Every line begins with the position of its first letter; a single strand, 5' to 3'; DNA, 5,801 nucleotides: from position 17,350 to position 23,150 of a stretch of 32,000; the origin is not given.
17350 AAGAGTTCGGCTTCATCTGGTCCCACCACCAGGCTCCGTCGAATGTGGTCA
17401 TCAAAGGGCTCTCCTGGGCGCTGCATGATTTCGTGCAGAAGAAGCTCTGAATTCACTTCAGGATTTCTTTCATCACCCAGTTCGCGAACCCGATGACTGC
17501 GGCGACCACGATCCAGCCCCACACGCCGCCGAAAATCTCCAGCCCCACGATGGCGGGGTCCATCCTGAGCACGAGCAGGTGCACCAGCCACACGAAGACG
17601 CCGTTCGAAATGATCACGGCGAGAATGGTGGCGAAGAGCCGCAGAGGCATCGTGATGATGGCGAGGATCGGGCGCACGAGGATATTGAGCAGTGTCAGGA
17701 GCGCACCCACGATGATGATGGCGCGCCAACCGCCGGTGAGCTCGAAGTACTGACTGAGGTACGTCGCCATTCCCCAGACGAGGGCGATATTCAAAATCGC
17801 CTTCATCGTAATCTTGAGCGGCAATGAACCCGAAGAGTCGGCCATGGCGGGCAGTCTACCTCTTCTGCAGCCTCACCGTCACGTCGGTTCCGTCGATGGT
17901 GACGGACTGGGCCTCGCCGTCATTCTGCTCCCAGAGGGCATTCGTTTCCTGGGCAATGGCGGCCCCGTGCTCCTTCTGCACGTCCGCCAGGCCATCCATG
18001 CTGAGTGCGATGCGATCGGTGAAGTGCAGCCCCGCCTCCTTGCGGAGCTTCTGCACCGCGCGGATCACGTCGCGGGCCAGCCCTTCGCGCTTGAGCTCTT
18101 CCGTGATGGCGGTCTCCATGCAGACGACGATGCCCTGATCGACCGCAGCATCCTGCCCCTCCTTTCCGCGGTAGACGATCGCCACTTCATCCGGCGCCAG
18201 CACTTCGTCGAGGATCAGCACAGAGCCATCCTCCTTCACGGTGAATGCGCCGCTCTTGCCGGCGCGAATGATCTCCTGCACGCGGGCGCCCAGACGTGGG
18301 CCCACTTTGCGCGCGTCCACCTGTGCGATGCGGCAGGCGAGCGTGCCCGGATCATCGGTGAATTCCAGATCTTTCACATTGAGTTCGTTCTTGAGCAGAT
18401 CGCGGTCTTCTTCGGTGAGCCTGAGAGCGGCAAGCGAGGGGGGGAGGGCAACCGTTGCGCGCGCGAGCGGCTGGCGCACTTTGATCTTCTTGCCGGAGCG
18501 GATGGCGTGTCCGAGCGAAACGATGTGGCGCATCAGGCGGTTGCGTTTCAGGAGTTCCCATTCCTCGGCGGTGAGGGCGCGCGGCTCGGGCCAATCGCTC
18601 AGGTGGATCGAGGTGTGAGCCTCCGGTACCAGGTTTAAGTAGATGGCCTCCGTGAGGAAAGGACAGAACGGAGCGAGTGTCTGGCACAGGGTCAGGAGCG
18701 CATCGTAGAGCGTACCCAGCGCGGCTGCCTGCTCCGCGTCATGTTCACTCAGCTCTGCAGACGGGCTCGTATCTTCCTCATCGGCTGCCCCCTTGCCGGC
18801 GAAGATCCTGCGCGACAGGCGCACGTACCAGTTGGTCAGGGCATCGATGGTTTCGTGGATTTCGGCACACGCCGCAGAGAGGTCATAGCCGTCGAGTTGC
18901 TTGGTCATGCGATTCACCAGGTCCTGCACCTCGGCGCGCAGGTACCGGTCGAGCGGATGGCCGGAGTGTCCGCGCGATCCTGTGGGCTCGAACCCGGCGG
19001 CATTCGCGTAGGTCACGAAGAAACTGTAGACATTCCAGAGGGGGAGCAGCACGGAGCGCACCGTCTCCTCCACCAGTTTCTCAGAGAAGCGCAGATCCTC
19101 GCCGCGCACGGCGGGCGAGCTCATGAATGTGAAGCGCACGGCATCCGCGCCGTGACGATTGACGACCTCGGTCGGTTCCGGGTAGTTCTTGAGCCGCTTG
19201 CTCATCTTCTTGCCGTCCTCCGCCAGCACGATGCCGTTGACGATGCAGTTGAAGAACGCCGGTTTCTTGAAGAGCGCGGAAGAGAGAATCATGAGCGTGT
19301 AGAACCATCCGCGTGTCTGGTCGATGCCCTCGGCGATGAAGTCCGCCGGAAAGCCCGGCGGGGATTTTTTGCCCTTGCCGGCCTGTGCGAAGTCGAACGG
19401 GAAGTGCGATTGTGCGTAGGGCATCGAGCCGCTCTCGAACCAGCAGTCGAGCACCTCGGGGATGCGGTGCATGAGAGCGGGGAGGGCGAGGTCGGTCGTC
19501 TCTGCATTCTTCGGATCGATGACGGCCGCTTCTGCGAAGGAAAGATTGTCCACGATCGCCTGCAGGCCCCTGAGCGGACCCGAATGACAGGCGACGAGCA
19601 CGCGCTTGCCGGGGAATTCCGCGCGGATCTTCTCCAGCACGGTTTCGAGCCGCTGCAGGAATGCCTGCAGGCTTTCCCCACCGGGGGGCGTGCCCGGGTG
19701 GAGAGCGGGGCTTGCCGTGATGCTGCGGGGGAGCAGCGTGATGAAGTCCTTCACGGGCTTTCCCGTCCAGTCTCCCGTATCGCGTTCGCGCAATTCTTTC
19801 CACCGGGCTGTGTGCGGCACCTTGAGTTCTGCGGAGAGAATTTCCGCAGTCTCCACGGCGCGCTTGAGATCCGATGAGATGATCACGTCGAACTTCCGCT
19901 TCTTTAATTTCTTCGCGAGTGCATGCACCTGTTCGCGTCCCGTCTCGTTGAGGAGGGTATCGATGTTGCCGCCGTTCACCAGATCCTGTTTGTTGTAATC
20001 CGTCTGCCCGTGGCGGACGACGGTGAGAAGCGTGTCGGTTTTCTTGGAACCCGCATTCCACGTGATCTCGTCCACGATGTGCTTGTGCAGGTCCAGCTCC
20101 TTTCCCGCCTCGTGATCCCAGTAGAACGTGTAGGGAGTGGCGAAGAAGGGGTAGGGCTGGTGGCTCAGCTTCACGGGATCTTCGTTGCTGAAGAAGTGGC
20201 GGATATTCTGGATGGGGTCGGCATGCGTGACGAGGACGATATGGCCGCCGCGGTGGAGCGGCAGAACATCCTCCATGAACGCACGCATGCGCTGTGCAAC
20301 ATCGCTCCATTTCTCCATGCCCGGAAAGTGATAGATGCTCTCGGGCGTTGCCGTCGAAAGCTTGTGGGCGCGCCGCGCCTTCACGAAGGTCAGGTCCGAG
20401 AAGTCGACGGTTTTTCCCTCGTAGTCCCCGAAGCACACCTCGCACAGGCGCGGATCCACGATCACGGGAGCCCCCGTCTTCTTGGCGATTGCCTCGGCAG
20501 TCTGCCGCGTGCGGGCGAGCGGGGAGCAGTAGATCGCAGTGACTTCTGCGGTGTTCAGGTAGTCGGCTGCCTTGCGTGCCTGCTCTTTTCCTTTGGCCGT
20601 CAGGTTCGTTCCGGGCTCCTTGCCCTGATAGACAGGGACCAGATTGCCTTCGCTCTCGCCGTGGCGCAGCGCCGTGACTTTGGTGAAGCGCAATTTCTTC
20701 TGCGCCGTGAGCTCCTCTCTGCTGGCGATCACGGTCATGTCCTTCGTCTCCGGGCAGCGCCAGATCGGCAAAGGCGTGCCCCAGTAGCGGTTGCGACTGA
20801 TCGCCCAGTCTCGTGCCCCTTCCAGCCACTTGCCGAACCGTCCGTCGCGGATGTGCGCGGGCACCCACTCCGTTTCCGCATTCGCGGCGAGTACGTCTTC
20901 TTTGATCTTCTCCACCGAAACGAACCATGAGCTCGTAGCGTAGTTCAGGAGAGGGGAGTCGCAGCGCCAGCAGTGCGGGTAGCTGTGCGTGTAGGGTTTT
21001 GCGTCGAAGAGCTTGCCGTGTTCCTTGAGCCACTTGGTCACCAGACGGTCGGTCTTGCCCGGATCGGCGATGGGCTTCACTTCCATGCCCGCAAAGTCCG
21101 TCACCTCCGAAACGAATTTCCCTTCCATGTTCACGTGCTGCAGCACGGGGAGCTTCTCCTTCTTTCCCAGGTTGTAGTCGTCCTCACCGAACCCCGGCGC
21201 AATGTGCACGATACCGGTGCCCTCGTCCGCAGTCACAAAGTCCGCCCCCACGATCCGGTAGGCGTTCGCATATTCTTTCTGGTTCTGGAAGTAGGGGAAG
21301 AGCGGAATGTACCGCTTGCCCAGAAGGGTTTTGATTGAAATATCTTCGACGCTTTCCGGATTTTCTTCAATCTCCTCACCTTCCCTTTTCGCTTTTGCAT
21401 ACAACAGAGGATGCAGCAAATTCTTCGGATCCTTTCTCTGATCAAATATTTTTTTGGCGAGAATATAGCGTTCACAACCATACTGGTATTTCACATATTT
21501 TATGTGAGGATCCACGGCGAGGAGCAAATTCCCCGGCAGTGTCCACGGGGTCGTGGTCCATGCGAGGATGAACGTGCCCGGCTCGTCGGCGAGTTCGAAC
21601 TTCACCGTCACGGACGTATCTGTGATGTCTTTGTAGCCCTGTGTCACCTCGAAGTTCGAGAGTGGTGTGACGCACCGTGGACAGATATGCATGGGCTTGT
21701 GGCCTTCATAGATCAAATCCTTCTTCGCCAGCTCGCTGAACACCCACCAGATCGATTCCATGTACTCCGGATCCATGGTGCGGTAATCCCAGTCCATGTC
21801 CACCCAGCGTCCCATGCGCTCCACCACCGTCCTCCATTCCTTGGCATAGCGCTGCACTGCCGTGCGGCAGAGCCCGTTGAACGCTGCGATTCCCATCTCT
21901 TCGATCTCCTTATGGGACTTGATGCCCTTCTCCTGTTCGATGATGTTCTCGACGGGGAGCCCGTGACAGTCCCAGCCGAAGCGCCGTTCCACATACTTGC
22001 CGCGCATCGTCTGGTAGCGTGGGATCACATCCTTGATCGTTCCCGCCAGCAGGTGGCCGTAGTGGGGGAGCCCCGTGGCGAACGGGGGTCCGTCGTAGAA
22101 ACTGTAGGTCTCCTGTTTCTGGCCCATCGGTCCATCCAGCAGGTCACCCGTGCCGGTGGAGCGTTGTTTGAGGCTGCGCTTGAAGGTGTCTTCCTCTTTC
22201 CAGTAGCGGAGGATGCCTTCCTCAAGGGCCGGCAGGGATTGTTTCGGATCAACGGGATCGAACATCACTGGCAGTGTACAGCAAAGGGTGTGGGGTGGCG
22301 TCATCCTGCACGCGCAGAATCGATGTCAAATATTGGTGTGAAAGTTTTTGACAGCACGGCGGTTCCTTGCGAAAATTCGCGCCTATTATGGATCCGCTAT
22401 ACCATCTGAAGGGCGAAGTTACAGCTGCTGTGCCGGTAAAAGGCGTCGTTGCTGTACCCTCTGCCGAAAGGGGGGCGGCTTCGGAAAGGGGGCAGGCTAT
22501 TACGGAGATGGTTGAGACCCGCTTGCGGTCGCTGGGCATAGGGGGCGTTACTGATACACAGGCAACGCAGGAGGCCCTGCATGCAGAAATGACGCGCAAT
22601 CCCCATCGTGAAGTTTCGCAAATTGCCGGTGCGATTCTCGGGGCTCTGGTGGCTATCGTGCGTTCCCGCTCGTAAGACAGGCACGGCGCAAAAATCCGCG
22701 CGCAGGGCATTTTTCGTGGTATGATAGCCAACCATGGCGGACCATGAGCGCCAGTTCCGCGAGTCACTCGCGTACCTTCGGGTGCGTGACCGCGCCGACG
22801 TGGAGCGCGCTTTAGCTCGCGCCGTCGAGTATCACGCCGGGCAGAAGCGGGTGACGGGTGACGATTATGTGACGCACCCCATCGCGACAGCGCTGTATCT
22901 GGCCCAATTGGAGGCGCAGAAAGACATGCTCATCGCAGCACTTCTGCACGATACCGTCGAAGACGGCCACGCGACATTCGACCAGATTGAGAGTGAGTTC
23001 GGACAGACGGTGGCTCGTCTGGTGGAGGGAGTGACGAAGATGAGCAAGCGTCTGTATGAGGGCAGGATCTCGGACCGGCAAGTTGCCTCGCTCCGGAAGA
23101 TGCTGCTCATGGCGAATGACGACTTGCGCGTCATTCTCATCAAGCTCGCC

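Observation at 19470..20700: Isoleucyl-tRNA synthetase with two complete histidine-phosphatase (PGM-type) domains nested inside its catalytic core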

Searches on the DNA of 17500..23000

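Call 74: search_rna_families(source=window, start=17500, end=23000, threshold=gathering)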
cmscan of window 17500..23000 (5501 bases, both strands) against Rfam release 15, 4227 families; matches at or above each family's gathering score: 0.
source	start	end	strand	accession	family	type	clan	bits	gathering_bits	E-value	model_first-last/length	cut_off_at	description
